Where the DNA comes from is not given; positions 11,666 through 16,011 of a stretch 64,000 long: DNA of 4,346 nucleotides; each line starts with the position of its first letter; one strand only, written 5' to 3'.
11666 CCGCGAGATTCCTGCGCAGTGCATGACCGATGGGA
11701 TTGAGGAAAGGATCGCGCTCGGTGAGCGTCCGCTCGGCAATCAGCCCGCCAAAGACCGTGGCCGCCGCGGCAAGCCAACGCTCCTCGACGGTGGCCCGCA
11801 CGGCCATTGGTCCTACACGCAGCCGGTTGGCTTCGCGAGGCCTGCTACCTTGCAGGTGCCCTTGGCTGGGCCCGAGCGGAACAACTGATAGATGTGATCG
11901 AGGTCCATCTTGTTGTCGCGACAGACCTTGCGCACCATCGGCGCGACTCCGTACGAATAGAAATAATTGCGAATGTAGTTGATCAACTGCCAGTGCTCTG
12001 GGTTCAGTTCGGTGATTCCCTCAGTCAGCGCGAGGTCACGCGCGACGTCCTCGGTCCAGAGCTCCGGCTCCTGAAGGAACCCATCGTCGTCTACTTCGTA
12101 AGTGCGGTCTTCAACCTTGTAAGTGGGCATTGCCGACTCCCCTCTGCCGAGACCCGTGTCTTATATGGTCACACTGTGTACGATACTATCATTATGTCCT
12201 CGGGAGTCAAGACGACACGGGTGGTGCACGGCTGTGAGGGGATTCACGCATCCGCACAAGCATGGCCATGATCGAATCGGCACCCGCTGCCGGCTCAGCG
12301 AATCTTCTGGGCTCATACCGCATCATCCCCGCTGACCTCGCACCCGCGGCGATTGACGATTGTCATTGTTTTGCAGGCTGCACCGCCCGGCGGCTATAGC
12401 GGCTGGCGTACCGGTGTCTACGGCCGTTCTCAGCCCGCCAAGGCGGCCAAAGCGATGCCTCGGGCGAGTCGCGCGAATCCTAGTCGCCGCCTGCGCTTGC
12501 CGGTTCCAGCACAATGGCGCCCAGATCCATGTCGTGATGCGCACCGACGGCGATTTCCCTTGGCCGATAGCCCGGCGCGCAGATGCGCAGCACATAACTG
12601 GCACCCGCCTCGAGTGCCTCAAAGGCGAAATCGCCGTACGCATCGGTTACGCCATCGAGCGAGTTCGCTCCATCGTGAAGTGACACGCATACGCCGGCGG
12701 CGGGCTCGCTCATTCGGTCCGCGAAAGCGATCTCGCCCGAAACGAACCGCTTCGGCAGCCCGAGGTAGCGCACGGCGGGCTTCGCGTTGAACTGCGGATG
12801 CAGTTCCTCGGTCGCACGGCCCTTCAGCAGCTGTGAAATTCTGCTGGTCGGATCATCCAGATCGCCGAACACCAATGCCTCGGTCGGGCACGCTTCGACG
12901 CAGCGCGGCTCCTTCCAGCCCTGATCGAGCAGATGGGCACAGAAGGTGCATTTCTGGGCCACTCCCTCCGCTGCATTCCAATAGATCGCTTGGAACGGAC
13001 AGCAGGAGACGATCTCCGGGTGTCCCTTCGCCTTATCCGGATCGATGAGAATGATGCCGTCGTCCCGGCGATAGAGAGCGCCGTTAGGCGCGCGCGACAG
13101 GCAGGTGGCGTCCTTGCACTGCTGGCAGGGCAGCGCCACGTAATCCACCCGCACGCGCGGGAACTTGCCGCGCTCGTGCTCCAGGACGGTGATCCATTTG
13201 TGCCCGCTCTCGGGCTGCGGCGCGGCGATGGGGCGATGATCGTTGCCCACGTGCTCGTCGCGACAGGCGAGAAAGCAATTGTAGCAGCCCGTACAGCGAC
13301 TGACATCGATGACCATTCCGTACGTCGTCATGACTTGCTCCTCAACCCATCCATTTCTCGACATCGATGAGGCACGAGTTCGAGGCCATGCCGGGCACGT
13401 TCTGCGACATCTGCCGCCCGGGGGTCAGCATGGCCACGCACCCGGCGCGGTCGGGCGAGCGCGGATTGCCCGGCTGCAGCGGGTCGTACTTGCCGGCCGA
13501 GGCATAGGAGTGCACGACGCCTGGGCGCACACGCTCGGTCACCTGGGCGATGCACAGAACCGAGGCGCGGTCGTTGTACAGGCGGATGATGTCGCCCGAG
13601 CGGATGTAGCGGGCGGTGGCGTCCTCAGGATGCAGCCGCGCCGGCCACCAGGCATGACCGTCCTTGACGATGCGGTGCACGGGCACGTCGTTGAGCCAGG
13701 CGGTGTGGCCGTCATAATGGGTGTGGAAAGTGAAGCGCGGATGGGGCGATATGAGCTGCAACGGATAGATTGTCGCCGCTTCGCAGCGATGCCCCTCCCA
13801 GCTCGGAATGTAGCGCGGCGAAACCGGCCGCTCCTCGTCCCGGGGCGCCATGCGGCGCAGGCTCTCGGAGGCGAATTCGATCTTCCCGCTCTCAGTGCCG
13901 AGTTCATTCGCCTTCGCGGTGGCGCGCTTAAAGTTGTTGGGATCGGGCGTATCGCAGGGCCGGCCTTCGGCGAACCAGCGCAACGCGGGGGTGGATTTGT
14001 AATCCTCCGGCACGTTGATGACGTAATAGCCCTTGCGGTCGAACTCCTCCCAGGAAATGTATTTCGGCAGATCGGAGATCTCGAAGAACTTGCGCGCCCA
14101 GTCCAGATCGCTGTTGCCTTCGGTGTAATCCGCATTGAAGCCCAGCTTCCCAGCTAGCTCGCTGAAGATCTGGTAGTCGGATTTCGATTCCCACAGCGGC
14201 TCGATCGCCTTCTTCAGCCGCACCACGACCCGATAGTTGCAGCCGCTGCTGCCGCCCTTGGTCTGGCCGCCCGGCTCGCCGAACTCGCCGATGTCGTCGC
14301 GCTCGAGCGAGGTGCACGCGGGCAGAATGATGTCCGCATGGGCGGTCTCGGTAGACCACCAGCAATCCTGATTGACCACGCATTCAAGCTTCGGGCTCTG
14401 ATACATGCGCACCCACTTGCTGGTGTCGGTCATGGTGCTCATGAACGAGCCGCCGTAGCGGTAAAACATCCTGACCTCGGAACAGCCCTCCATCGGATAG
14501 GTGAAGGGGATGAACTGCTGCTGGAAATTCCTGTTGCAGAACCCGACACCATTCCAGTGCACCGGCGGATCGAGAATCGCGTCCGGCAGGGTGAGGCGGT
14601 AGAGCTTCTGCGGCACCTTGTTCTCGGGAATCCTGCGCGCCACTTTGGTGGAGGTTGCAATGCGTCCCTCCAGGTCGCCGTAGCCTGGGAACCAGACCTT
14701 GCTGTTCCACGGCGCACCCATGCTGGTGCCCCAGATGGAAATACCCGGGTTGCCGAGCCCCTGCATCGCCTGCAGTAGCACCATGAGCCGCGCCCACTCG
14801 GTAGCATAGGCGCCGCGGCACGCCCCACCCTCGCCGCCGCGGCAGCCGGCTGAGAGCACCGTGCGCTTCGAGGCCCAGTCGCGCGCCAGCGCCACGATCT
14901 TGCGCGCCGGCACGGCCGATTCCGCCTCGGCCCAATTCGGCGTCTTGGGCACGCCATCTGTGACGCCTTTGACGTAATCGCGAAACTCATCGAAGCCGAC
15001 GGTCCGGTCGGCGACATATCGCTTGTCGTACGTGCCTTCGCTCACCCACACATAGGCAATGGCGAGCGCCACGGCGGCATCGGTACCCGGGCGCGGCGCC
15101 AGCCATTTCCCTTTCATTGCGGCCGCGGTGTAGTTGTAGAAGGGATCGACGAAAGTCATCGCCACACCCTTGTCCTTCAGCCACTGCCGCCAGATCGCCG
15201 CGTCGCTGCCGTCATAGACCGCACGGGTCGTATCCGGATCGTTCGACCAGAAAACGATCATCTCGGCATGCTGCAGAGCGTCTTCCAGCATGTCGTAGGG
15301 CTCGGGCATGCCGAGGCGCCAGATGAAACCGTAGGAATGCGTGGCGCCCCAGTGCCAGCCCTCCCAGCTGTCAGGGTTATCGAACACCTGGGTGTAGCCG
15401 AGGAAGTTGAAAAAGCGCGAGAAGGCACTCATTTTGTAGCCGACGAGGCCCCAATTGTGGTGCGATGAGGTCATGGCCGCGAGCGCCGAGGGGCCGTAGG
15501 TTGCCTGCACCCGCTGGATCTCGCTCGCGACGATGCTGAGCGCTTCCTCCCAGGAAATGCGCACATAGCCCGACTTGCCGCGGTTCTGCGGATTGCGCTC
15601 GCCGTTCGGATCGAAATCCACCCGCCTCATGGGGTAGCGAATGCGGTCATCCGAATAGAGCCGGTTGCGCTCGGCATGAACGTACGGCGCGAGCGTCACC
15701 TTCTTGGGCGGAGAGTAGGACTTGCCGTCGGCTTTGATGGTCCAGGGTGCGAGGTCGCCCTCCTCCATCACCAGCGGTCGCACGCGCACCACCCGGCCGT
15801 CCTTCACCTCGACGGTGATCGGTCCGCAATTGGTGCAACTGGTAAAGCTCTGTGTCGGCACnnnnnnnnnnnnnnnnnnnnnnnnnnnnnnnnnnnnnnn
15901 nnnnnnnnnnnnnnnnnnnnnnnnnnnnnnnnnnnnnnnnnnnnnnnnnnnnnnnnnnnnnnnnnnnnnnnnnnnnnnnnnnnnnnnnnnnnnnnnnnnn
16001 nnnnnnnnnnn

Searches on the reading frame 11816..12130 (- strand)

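Call 56: search_protein_families(library=pfam, proteins=[window:11816-12130:-], max_evalue=0.0001)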
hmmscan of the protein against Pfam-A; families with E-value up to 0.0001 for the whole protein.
window:11816-12130:- (105 aa): 1 family
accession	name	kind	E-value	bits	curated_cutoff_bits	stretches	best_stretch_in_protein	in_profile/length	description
PF04358.19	DsrC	-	1.5e-32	112.7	24.9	1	6-105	2-107/107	DsrC like protein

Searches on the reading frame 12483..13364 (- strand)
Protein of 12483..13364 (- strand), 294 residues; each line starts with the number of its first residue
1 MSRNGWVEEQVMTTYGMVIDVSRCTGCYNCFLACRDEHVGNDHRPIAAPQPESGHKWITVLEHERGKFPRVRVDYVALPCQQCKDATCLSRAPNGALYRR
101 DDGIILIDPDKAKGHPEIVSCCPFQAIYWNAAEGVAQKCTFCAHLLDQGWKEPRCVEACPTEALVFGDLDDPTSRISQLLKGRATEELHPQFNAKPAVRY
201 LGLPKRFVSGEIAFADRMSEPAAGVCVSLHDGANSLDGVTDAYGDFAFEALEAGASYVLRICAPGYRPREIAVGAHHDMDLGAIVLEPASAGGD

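Call 15: search_protein_families(library=pfam, proteins=[window:12483-13364:-], max_evalue=0.001)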
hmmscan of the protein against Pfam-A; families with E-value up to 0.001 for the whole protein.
window:12483-13364:- (294 aa): 6 families
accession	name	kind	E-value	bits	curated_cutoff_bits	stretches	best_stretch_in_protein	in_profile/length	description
PF13247.11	Fer4_11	-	1.5e-24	86.6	26.2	1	72-168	2-99/100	4Fe-4S dicluster domain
PF13620.12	CarboxypepD_reg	-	4.3e-06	27.4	32.3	1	219-273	11-69/82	Carboxypeptidase regulatory-like domain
PF00037.32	Fer4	-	6e-05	23.1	21.1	0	18-34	2-18/24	4Fe-4S binding domain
PF12838.12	Fer4_7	-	8.9e-05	23.3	27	0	15-34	29-48/52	4Fe-4S dicluster domain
PF13187.11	Fer4_9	-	0.00021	21.7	27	0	18-36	34-49/52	4Fe-4S dicluster domain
PF13715.12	CarbopepD_reg_2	-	0.00046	20.6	32.2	1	209-280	2-69/88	CarboxypepD_reg-like domain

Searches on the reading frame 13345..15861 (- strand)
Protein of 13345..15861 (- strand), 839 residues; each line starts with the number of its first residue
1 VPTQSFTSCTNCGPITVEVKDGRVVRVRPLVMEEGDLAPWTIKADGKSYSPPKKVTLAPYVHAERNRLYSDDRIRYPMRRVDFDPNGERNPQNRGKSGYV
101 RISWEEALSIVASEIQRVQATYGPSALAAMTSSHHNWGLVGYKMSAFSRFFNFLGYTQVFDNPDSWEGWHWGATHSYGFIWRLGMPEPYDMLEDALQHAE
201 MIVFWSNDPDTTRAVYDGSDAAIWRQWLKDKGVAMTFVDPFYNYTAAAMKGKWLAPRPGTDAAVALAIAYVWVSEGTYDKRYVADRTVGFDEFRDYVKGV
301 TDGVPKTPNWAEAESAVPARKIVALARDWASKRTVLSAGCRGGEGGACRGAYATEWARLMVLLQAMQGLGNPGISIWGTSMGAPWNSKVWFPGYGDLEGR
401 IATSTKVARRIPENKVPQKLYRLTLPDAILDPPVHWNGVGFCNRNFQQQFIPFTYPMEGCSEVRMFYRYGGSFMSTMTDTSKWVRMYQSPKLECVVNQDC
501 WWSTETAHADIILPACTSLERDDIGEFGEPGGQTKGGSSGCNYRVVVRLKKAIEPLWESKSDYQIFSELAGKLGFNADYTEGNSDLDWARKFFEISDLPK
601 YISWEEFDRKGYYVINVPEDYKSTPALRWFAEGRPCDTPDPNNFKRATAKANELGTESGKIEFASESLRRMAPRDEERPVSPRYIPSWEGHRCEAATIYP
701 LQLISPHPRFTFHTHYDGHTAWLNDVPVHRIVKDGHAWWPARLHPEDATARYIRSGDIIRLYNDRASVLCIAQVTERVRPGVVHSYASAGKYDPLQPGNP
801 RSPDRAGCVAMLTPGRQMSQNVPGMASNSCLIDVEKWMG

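Call 3: search_protein_families(library=pfam, proteins=[window:13345-15861:-], max_evalue=1)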
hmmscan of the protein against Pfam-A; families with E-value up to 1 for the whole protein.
window:13345-15861:- (839 aa): 5 families
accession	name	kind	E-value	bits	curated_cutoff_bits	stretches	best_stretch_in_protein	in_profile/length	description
PF00384.28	Molybdopterin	-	7.2e-34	117.8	24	1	73-571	1-352/353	Molybdopterin oxidoreductase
PF21423.2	AhtL-like_1st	-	7.6e-19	67.5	27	1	13-65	1-53/55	Pyrogallol hydroxytransferase large subunit-like, domain 1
PF01568.27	Molydop_binding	-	6.2e-14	52.4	26.8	1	701-819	1-98/110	Molydopterin dinucleotide binding domain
PF18364.6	Molybdopterin_N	-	0.11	12.9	26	1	13-29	6-22/41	Molybdopterin oxidoreductase N-terminal domain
PF07503.17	zf-HYPF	-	0.28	11.5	23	1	6-14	21-29/34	HypF finger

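Call 4: search_protein_families(library=ncbifam, proteins=[window:13345-15861:-], max_evalue=1)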
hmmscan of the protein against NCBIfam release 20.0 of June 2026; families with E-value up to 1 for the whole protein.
window:13345-15861:- (839 aa): 23 families
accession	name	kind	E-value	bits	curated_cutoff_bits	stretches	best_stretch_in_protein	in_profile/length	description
TIGR00509.1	bisC_fam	subfamily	9.3e-111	371.4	1017.55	1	59-839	30-756/772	molybdopterin guanine dinucleotide-containing S/N-oxide reductase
TIGR02166.1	dmsA_ynfE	subfamily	1.3e-85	288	777.7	2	462-836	454-793/794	DMSO/selenate family reductase complex A subunit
NF011682.0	PRK15102.1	equivalog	1e-82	278.6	909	1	63-839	83-812/829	trimethylamine-N-oxide reductase TorA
TIGR02164.1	torA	equivalog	1.2e-76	258.5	1465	1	65-839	81-808/824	trimethylamine-N-oxide reductase TorA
NF011566.1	PRK14990.1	exception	3.6e-59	200.6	1600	2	463-836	475-813/814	dimethylsulfoxide reductase subunit A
NF041884.1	selenate_YnfF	exception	4e-48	163.9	1650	2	64-374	96-393/798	selenate/tellurate reductase subunit YnfF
NF041885.1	selenate_YnfE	exception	5.5e-47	160.1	1675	2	64-368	99-396/805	selenate/tellurate reductase subunit YnfE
NF012032.0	PRK15488.1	equivalog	9.6e-45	152.8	694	3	474-791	441-718/759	thiosulfate reductase PhsA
TIGR01591.1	Fdh-alpha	equivalog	7.7e-40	136.6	666.25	3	68-334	48-279/672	formate dehydrogenase subunit alpha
TIGR03479.1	DMSO_red_II_alp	subfamily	1.6e-36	125.8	984.75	3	65-287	112-307/913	molybdopterin-dependent oxidoreductase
TIGR01580.1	narG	equivalog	2.9e-19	68.2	1084.15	3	92-301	150-334/1235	nitrate reductase subunit alpha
NF047855.1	AssmNtatRedNasC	equivalog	5.3e-17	61.4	1100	3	229-344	206-314/708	assimilatory nitrate reductase catalytic subunit NasC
NF041714.1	arsenate_red_ArrA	equivalog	1.6e-15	56.3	1600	2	41-352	73-378/848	arsenate respiratory reductase molybdopterin-containing subunit ArrA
NF041783.2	mnquin_red_QrcB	equivalog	4.2e-11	41.7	440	1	85-354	105-349/695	menaquinone reductase molybdopterin-binding-like subunit QrcB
NF041323.1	Nitr_red_NasA_Halo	equivalog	7.6e-11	41.3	1000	2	84-301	46-250/673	assimilatory nitrate reductase NasA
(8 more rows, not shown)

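Call 72: find_homologous_proteins(query=window:13345-15861:-, max_evalue=1e-50)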
Query window:13345-15861:- (839 aa): 4746 proteins with E <= 1e-50 among 8000 candidates; the best 120 are listed.
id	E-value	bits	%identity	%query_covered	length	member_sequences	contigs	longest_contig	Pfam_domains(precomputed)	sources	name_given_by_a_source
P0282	0.0e+0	1878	92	100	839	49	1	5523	PF21423.3,PF00384.28,PF01568.28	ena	-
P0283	0.0e+0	1842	90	100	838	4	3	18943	PF21423.3,PF00384.28,PF01568.28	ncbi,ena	-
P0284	0.0e+0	1695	83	100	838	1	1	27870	PF21423.3,PF00384.28,PF01568.28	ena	-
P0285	0.0e+0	1667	82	100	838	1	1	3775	PF21423.3,PF00384.28,PF01568.28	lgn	-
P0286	0.0e+0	1565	77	100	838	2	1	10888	PF21423.3,PF00384.28,PF01568.28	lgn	-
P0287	0.0e+0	1559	76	100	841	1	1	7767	PF21423.3,PF00384.28,PF01568.28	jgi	jgi:trimethylamine-N-oxide reductase (cytochrome c)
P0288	0.0e+0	1548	75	100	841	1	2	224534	PF21423.3,PF00384.28,PF01568.28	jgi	jgi:trimethylamine-N-oxide reductase (cytochrome c)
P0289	0.0e+0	1545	75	100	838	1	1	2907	PF21423.3,PF00384.28,PF01568.28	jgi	-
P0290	0.0e+0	1544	75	100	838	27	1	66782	PF21423.3,PF00384.28,PF01568.28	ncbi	-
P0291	0.0e+0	1544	75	100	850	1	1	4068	PF21423.3,PF00384.28,PF01568.28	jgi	jgi:trimethylamine-N-oxide reductase (cytochrome c)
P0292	0.0e+0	1535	74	100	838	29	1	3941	PF21423.3,PF00384.28,PF01568.28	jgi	jgi:molybdopterin guanine dinucleotide-containing S/N-oxide reductase-like protein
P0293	0.0e+0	1533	75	100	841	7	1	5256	PF21423.3,PF00384.28,PF01568.28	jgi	jgi:trimethylamine-N-oxide reductase (cytochrome c)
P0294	0.0e+0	1529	74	100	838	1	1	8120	PF21423.3,PF00384.28,PF01568.28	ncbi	-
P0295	0.0e+0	1527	74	100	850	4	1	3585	PF21423.3,PF00384.28,PF01568.28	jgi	-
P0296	0.0e+0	1524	74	100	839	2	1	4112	PF21423.3,PF00384.28,PF01568.28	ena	-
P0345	0.0e+0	1429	69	100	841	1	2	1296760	PF21423.3,PF00384.28,PF01568.28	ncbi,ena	-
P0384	0.0e+0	1413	68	100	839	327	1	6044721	PF21423.3,PF00384.28,PF01568.28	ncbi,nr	ncbi:MAG: molybdopterin-dependent oxidoreductase [Desulfobacter sp.]|nr:MAG: molybdopterin-dependent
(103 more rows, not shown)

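Call 73: find_encoding_contigs(protein=P0384, flank=9000, max_places=1)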
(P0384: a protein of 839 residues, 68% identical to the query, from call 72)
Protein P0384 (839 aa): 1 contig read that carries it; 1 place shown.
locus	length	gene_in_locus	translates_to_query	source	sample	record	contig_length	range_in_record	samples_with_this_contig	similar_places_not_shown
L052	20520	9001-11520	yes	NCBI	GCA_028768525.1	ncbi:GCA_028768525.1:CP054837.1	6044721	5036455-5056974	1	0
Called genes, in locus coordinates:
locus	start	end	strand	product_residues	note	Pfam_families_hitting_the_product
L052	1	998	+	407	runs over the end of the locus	PF03453:MoeA_N, PF00994:MoCF_biosynth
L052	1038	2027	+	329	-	PF04055:Radical_SAM, PF06463:Mob_synth_C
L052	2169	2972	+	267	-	PF04199:Cyclase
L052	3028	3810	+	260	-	PF04199:Cyclase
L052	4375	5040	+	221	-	PF00392:GntR, PF07729:FCD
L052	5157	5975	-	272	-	PF12797:Fer4_2 (faint), PF12837:Fer4_6 (faint), PF12838:Fer4_7 (faint), PF13247:Fer4_11, PF14697:Fer4_21 (weak), PF00037:Fer4, PF13237:Fer4_10 (weak), PF13620:CarboxypepD_reg, +1 more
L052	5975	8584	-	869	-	PF21423:AhtL-like_1st (weak), PF00384:Molybdopterin, PF01568:Molydop_binding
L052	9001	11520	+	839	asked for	PF21423:AhtL-like_1st, PF00384:Molybdopterin, PF01568:Molydop_binding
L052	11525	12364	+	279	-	PF12838:Fer4_7 (faint), PF13247:Fer4_11, PF13620:CarboxypepD_reg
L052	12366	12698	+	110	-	PF07883:Cupin_2 (weak)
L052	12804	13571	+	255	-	PF00106:adh_short, PF01370:Epimerase (weak), PF03435:Sacchrp_dh_NADP (weak), PF08659:KR, PF13561:adh_short_C2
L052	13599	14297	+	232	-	PF13549:ATP-grasp_5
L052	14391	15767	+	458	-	PF02629:CoA_binding, PF13380:CoA_binding_2, PF19045:Ligase_CoA_2 (faint), PF13607:Succ_CoA_lig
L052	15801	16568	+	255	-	PF00378:ECH_1, PF16113:ECH_2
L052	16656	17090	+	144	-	PF01796:OB_ChsH2_C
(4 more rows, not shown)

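Call 74: find_encoding_contigs(protein=P0345, flank=9000, max_places=1)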
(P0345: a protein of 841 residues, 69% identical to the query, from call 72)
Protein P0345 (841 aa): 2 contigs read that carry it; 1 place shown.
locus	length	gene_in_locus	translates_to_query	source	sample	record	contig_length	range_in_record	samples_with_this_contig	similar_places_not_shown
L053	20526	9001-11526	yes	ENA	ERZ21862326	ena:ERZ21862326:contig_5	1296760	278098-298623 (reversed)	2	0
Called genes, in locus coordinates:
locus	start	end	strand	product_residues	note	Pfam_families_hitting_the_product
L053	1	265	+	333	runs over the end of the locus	PF12706:Lactamase_B_2 (weak)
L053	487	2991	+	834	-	PF02775:TPP_enzyme_C, PF01558:POR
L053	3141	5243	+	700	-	PF02629:CoA_binding, PF13380:CoA_binding_2, PF13607:Succ_CoA_lig, PF13549:ATP-grasp_5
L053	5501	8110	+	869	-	PF21423:AhtL-like_1st (faint), PF00384:Molybdopterin, PF01568:Molydop_binding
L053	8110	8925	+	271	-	PF13247:Fer4_11, PF13187:Fer4_9 (weak), PF14697:Fer4_21 (weak), PF00037:Fer4, PF12797:Fer4_2 (weak), PF12837:Fer4_6 (weak), PF13237:Fer4_10 (weak), PF13620:CarboxypepD_reg, +1 more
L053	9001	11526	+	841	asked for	PF21423:AhtL-like_1st, PF00384:Molybdopterin, PF01568:Molydop_binding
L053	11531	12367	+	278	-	PF13247:Fer4_11, PF13620:CarboxypepD_reg (weak)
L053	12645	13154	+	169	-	PF00160:Pro_isomerase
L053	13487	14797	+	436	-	PF02550:AcetylCoA_hydro, PF13336:AcetylCoA_hyd_C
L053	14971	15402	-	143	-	PF21343:ACAD9-ACADV_C, PF21263:Acyl-CoA-dh_C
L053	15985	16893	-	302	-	PF02253:PLA1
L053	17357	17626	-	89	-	-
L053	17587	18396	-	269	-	PF04986:Y2_Tnp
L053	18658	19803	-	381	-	PF15780:ASH (faint), PF22544:HYDIN_VesB_CFA65-like_Ig (faint), PF00041:fn3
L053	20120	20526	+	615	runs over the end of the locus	PF14870:PSII_BNR (faint), PF02012:BNR (faint), PF15902:Sortilin-Vps10 (weak)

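Call 75: find_encoding_contigs(protein=P0288, flank=9000, max_places=1)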
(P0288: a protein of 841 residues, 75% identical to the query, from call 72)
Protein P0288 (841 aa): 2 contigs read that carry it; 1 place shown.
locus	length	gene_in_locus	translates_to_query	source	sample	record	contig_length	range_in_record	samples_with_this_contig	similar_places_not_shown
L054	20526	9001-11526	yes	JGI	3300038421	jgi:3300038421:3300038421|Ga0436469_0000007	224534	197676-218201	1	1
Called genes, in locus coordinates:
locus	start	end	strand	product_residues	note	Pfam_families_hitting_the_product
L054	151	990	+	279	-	PF01522:Polysacc_deac_1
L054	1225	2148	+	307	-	PF00126:HTH_1, PF03466:LysR_substrate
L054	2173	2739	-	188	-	PF02775:TPP_enzyme_C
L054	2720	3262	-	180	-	-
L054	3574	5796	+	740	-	PF04879:Molybdop_Fe4S4, PF00384:Molybdopterin, PF01568:Molydop_binding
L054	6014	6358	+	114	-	-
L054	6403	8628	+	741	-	PF04879:Molybdop_Fe4S4, PF00384:Molybdopterin, PF01568:Molydop_binding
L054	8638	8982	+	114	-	-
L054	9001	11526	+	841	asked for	PF21423:AhtL-like_1st, PF00384:Molybdopterin, PF01568:Molydop_binding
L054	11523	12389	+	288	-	PF12838:Fer4_7 (faint), PF13247:Fer4_11, PF13620:CarboxypepD_reg, PF13715:CarbopepD_reg_2 (weak)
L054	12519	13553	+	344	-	PF03480:DctP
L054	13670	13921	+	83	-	-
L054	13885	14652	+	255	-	PF03480:DctP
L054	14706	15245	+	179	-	PF04290:DctQ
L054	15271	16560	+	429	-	PF06808:DctM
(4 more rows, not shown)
